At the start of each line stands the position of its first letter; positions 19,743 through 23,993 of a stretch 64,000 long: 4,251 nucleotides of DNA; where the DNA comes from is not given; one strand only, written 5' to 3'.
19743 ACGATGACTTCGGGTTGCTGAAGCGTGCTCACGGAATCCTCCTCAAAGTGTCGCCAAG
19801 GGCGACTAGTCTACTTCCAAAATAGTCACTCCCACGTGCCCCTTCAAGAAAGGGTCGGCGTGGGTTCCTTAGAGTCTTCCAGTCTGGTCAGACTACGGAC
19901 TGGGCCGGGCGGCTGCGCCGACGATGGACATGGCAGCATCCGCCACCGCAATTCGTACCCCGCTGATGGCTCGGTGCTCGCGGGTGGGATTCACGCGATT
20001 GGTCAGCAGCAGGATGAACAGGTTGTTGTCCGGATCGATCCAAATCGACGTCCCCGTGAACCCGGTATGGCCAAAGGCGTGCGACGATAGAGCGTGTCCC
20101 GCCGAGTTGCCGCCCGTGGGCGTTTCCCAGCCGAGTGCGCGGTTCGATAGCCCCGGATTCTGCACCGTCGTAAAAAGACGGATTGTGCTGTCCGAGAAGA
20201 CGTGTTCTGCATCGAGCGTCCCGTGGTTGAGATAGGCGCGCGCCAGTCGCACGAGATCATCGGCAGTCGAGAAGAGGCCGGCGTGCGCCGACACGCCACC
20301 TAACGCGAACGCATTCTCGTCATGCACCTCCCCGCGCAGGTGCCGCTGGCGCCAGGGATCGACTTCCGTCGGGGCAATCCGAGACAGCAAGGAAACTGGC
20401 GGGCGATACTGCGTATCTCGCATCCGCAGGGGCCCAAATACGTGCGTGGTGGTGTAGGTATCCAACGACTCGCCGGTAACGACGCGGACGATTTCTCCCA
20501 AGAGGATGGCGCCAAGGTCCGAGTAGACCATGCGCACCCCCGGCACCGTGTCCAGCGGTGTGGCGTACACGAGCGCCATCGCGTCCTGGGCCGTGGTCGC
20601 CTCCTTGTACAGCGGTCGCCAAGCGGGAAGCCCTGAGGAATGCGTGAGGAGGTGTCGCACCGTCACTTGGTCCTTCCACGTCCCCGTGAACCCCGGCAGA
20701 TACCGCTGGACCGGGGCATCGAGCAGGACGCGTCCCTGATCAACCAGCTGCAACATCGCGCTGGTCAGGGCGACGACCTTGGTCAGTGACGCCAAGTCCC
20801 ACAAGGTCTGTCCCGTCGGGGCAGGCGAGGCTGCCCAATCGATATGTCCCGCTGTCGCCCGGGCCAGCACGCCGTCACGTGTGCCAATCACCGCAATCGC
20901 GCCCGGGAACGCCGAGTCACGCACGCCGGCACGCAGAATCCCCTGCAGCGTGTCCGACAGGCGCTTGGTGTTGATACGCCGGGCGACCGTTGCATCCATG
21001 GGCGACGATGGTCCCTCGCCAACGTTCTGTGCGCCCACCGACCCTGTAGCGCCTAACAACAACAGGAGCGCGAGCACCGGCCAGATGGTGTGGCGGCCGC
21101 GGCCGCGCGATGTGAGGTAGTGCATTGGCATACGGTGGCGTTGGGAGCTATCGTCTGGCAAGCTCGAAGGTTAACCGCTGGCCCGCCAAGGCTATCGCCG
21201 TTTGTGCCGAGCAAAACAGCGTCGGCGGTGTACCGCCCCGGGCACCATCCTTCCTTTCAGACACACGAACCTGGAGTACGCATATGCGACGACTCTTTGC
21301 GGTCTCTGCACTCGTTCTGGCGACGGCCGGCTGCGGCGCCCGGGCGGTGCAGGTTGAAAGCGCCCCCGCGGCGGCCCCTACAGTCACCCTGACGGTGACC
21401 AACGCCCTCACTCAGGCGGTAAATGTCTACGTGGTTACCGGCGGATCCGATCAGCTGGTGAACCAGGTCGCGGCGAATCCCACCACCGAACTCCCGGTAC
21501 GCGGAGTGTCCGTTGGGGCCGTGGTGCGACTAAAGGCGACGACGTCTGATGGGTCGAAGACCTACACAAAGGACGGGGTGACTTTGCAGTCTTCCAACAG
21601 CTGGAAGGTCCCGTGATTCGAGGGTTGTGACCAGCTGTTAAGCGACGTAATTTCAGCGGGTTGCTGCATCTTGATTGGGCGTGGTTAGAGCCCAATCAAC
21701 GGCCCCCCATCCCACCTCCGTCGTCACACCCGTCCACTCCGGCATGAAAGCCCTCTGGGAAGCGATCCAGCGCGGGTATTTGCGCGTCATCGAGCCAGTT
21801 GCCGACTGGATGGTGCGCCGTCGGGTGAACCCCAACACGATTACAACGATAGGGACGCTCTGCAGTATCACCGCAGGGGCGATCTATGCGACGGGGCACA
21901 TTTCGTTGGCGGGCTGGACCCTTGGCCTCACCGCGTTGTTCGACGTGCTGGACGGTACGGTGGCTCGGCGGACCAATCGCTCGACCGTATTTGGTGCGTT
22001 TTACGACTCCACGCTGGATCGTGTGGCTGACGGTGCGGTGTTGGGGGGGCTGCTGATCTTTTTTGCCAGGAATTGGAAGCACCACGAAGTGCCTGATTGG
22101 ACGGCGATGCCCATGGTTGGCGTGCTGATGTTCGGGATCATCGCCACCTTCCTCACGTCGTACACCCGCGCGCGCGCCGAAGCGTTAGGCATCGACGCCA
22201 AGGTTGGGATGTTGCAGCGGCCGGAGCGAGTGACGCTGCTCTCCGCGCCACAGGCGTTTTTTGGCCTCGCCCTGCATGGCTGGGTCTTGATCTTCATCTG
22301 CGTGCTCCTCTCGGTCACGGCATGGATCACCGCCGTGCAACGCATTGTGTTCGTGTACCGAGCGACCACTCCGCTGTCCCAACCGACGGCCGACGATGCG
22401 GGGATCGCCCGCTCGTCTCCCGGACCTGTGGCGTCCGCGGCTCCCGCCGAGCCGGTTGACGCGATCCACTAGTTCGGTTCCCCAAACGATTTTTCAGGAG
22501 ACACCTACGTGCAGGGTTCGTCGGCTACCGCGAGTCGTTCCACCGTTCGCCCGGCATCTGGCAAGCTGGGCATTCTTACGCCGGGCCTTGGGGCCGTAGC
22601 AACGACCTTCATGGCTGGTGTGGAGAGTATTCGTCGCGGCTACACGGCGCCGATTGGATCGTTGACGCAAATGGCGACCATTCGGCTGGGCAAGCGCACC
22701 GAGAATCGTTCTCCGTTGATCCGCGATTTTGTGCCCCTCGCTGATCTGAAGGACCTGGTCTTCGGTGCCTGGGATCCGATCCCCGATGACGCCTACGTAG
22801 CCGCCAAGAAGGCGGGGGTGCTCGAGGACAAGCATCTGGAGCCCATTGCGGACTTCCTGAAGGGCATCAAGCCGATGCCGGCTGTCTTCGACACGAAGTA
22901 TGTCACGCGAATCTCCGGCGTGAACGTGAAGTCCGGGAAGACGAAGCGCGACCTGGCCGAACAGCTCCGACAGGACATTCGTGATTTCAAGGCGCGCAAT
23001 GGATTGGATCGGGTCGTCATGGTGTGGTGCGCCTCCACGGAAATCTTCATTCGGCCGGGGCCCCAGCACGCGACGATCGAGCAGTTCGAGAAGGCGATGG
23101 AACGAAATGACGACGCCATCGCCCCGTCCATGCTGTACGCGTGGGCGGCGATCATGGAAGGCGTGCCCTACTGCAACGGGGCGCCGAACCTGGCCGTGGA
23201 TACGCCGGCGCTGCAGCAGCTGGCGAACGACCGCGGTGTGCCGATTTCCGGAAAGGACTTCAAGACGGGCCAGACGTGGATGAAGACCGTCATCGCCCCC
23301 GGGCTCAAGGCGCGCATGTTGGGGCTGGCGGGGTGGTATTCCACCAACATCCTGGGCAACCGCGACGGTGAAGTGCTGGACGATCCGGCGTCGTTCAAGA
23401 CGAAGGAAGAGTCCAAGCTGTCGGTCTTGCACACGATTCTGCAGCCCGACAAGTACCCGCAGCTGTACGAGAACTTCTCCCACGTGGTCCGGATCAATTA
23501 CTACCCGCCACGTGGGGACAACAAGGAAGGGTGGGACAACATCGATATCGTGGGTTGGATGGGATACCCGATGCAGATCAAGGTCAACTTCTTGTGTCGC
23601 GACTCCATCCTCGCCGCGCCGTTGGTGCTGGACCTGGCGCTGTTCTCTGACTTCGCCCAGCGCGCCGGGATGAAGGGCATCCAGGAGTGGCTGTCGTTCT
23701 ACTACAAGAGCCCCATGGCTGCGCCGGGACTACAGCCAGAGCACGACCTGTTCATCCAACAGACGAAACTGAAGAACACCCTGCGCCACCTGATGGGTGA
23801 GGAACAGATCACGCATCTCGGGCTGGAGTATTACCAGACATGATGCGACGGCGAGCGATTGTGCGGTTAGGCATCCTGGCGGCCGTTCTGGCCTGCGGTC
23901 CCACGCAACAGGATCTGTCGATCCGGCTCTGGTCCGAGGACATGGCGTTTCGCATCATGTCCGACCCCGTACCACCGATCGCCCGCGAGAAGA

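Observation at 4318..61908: Octamer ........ is dispersed through the window far above expectation and recruits the rare TTA codon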

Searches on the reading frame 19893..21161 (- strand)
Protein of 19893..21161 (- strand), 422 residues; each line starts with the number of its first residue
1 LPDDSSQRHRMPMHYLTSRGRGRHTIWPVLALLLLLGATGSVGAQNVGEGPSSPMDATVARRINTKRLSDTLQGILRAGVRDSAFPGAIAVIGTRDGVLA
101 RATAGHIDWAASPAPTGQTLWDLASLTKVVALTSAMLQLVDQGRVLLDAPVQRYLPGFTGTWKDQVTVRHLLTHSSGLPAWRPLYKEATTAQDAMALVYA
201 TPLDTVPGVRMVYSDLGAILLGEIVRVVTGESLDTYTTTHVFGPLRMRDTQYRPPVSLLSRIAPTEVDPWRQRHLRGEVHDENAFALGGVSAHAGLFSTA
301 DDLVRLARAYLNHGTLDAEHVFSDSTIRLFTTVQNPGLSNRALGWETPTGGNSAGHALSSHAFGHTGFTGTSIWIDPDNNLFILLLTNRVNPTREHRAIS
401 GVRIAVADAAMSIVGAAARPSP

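Call 26: search_protein_families(library=pfam, proteins=[window:19893-21161:-])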
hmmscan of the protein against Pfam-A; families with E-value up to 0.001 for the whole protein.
window:19893-21161:- (422 aa): 1 family
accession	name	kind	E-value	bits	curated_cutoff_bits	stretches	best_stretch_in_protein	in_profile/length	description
PF00144.29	Beta-lactamase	-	3.2e-64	217.6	27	1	74-398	3-319/329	Beta-lactamase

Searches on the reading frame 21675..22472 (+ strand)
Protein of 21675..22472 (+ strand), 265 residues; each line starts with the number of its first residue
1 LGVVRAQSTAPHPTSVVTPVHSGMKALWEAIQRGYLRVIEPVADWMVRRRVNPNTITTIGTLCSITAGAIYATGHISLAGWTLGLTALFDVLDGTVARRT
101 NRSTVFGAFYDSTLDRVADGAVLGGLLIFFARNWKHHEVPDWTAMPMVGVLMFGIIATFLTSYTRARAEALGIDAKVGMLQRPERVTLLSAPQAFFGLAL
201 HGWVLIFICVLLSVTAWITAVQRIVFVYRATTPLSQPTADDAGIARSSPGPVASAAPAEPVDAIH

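Call 44: search_protein_families(library=pfam, proteins=[window:21675-22472:+])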
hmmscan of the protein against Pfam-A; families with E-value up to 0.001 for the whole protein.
window:21675-22472:+ (265 aa): 2 families
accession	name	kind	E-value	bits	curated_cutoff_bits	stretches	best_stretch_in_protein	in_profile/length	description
PF01066.26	CDP-OH_P_transf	-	8.3e-15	55.9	22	1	52-213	3-150/152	CDP-alcohol phosphatidyltransferase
PF03706.18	LPG_synthase_TM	-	0.00087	19.3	33.4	1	110-231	111-233/302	Lysylphosphatidylglycerol synthase TM region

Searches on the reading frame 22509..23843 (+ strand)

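Call 44: search_protein_families(library=pfam, proteins=[window:22509-23843:+])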
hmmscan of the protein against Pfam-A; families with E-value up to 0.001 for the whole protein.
window:22509-23843:+ (444 aa): 2 families
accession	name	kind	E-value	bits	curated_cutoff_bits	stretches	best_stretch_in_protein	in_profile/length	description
PF07994.18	NAD_binding_5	-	2.8e-99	333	25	1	20-426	1-321/321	Myo-inositol-1-phosphate synthase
PF01658.22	Inos-1-P_synth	-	3.5e-33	114.4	27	1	254-366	1-107/107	Myo-inositol-1-phosphate synthase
